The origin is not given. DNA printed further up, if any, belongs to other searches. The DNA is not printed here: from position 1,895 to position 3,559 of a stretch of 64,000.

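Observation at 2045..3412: Cytoplasmic protein built from exactly phased 78-nt / 26-aa repeats of an unrecognised type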

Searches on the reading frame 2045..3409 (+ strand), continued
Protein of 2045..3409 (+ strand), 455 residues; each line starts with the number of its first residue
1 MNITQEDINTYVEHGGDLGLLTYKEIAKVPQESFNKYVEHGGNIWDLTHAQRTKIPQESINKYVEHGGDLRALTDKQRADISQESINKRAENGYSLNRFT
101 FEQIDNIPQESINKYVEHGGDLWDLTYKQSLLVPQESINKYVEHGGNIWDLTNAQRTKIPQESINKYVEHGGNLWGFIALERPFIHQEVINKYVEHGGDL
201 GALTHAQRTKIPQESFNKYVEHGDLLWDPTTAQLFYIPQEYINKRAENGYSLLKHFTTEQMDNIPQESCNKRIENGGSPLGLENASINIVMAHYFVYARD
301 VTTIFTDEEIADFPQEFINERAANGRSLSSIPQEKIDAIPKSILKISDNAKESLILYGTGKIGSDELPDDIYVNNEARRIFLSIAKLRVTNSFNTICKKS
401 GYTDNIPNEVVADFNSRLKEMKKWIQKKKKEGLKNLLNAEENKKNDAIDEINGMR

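Call 77: find_encoding_contigs(protein=P0005, flank=6000, max_places=2)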
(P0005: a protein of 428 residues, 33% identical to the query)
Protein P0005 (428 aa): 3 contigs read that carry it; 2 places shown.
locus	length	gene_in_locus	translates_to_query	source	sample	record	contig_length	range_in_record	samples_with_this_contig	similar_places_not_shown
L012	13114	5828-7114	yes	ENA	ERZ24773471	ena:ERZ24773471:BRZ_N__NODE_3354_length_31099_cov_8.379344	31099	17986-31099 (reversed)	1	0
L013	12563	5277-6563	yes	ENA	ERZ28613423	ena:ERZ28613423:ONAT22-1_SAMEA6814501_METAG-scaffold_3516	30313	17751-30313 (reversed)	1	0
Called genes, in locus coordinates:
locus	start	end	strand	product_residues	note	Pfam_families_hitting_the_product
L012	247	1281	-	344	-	-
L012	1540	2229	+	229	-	PF01522:Polysacc_deac_1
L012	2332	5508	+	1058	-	PF17854:FtsK_alpha, PF01580:FtsK_SpoIIIE, PF09397:FtsK_gamma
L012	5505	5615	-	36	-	-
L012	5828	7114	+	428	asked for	-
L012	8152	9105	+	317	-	PF01156:IU_nuc_hydro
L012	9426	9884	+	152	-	-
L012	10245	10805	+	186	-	PF01066:CDP-OH_P_transf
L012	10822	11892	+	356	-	PF00154:RecA_N, PF06745:ATPase (weak), PF08423:Rad51 (weak), PF27531:MT3502_N (weak), PF21096:RecA_C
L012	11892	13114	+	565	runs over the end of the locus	PF02463:SMC_N, PF13175:AAA_15 (weak), PF13476:AAA_23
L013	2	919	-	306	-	?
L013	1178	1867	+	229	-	PF01522:Polysacc_deac_1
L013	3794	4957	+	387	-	PF01580:FtsK_SpoIIIE, PF12846:AAA_10 (faint), PF09397:FtsK_gamma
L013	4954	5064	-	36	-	-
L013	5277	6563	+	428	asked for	-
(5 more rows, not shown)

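Call 78: search_protein_families(library=pfam, proteins=[L007:6001-7110:+, L009:6013-6765:+, L005:6001-7296:+, P0025, P0017], max_evalue=1)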
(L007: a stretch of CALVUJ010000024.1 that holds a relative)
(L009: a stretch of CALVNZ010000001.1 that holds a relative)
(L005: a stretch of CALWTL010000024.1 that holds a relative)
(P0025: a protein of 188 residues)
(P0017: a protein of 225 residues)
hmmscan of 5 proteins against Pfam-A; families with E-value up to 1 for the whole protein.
L007:6001-7110:+ (370 aa): 10 families
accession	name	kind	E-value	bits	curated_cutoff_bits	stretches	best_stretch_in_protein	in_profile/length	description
PF24047.1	Tudor_krimper_1st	-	4.3e-10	40.4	27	1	114-152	25-63/91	Krimper first tudor domain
PF23168.2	CUL7_CUL9_N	-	1.5e-06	28.5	27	0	206-231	11-36/89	CUL7/CUL9, N-terminal beta-barrel domain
PF01468.23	GA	-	8.3e-05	23.2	24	0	18-35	18-35/55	GA module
PF07746.16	LigA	-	0.00024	21.6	25.3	0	46-74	29-57/87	Aromatic-ring-opening dioxygenase LigAB, LigA subunit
PF01739.24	CheR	-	0.02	14.8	27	0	2-55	66-120/195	CheR methyltransferase, SAM binding domain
PF15653.11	Tox-URI2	-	0.071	13.9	20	0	42-94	35-86/86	URI fold toxin 2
PF22369.2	GLMA_2nd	-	0.079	13.1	27.7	0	4-18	64-78/138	GLMA-like, second domain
PF00306.32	ATP-synt_ab_C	-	0.19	12.5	27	0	321-368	69-113/126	ATP synthase alpha/beta chain, C terminal domain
PF05922.21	Inhibitor_I9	-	0.22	12.7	21.2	0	51-84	34-67/82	Peptidase inhibitor I9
PF08846.15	DUF1816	-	0.26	11.7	27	0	90-110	34-54/65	Domain of unknown function (DUF1816)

L009:6013-6765:+ (251 aa): 8 families
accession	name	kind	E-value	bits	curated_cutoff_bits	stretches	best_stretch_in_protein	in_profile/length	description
PF23168.2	CUL7_CUL9_N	-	0.01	16.2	27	0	76-112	11-47/89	CUL7/CUL9, N-terminal beta-barrel domain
PF19636.4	DUF6139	-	0.015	15.7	27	0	86-120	5-39/77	Family of unknown function (DUF6139)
PF22369.2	GLMA_2nd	-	0.022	14.9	27.7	0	4-18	64-78/138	GLMA-like, second domain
PF01468.23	GA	-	0.029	15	24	0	122-137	18-33/55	GA module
PF07746.16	LigA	-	0.034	14.7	25.3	0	19-47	28-56/87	Aromatic-ring-opening dioxygenase LigAB, LigA subunit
PF05397.17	Med15_fungi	-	0.039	14.6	25.2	0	103-142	6-44/112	Mediator complex subunit 15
PF16423.10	COE1_HLH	-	0.039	14.2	27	0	55-66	27-38/44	Transcription factor COE1 helix-loop-helix domain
PF13783.11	DUF4177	-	0.094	13.4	25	0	52-74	22-44/65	Domain of unknown function (DUF4177)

L005:6001-7296:+ (432 aa): 4 families
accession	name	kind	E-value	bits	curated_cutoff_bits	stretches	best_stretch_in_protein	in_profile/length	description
PF23168.2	CUL7_CUL9_N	-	7.1e-06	26.4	27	0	207-228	12-33/89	CUL7/CUL9, N-terminal beta-barrel domain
PF24687.1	OrgC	-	0.0038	18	27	0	66-88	44-66/83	Type III Secretion system protein OrgC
PF21808.2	Dynamin-like_hel_bact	-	0.02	14.5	28.3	1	348-426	290-366/373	Bacterial dynamin-like protein, helical domain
PF16717.10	RAC_head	-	0.041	15.2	27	1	371-421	20-70/98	Ribosome-associated complex head domain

P0025 (188 aa): 6 families
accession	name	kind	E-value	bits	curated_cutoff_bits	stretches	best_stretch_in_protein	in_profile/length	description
PF23168.2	CUL7_CUL9_N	-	9e-07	29.2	27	1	50-87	11-48/89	CUL7/CUL9, N-terminal beta-barrel domain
PF16423.10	COE1_HLH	-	0.051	13.8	27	0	53-66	25-38/44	Transcription factor COE1 helix-loop-helix domain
PF15979.11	Glyco_hydro_115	-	0.063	13.2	27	1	71-163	239-324/335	Glycosyl hydrolase family 115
PF00639.27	Rotamase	-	0.14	13.6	21.7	0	150-174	12-36/97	PPIC-type PPIASE domain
PF13419.12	HAD_2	-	0.19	12.3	23.8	1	131-183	16-74/178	Haloacid dehalogenase-like hydrolase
PF08974.15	DUF1877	-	0.23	12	22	0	60-95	75-109/163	Domain of unknown function (DUF1877)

P0017 (225 aa): 3 families
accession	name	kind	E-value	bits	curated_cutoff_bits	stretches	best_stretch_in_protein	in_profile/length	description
PF07743.18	HSCB_C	-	0.03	15.1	22.1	1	177-219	14-58/74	HSCB C-terminal oligomerisation domain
PF16423.10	COE1_HLH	-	0.11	12.7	27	0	55-66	27-38/44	Transcription factor COE1 helix-loop-helix domain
PF12143.14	PPO1_KFDV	-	0.13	12.8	26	1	131-197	41-107/130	Chloroplastic Polyphenol Oxidase C-terminal domain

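Call 79: list_cluster_members(proteins=[P0001, P0005, L007:6001-7110:+, L009:6013-6765:+, L008:5968-7200:+, L006:5989-7215:+])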
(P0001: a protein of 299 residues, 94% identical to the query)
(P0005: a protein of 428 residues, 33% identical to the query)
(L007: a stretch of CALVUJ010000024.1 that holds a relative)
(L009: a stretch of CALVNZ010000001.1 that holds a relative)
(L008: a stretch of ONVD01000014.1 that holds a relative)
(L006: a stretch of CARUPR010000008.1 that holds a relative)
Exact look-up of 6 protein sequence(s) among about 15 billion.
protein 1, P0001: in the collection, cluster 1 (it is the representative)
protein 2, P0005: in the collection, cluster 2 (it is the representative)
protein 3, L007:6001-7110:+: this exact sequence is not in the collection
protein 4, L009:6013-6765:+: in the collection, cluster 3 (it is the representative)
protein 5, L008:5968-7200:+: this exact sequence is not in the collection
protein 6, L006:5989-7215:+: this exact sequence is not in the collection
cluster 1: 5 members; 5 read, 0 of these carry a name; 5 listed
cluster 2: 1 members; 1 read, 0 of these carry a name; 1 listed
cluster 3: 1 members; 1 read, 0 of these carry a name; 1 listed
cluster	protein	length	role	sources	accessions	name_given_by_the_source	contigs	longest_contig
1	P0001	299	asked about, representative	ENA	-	-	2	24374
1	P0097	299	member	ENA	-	-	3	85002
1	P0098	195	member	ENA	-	-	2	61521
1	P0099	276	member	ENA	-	-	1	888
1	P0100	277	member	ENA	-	-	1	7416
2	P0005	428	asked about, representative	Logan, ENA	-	-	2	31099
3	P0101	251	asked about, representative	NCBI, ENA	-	-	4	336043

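Call 81: find_encoding_contigs(protein=P0098, flank=3000, max_places=3)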
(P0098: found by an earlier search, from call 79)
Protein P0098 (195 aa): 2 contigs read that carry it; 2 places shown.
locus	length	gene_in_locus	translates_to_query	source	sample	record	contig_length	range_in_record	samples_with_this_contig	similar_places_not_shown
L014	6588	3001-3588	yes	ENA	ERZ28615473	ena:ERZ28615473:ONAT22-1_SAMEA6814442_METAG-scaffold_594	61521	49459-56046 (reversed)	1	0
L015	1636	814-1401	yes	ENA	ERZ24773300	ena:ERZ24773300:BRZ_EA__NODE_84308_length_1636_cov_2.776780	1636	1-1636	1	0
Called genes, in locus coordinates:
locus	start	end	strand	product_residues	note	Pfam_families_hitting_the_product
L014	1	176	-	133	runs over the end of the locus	PF09579:Spore_YtfJ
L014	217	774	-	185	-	-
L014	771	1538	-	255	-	PF03418:Peptidase_A25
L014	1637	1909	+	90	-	PF01649:Ribosomal_S20p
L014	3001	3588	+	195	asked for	-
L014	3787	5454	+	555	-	PF00664:ABC_membrane, PF03193:RsgA_GTPase (weak), PF02463:SMC_N, PF00005:ABC_tran, PF13304:AAA_21 (faint)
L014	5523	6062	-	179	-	PF02482:Ribosomal_S30AE, PF16321:Ribosom_S30AE_C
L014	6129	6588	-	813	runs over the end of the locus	PF02861:Clp_N, PF13191:AAA_16 (weak), PF00004:AAA, PF17871:AAA_lid_9, PF00004:AAA, PF07724:AAA_2, PF07728:AAA_5, PF10431:ClpB_D2-small, +7 more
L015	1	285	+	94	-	?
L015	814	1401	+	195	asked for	-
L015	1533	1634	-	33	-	?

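Call 82: find_encoding_contigs(protein=P0097, flank=3000, max_places=4)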
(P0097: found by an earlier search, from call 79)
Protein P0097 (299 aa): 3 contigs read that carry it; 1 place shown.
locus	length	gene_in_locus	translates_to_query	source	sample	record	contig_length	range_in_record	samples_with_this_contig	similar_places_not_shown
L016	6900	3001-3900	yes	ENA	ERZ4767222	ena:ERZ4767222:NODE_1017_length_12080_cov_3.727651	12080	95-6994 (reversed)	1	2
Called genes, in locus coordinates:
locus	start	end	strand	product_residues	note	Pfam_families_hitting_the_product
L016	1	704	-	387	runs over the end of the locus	PF00768:Peptidase_S11, PF13354:Beta-lactamase2, PF07943:PBP5_C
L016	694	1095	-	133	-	PF09579:Spore_YtfJ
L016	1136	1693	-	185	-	-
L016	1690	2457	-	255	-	PF03418:Peptidase_A25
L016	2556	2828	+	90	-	PF01649:Ribosomal_S20p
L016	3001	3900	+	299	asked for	-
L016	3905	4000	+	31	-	-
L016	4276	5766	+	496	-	PF00664:ABC_membrane, PF03193:RsgA_GTPase (weak), PF02463:SMC_N, PF00005:ABC_tran, PF13304:AAA_21 (faint)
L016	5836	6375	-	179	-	PF02482:Ribosomal_S30AE, PF16321:Ribosom_S30AE_C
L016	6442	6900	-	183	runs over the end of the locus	?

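Call 84: search_protein_families(library=pfam, proteins=[L011:3529-5838:+, L011:7674-7964:+], max_evalue=0.00001)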
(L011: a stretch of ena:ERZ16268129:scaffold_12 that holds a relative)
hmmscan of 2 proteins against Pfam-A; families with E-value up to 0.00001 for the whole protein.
L011:3529-5838:+ (770 aa): 0 families

L011:7674-7964:+ (97 aa): 0 families
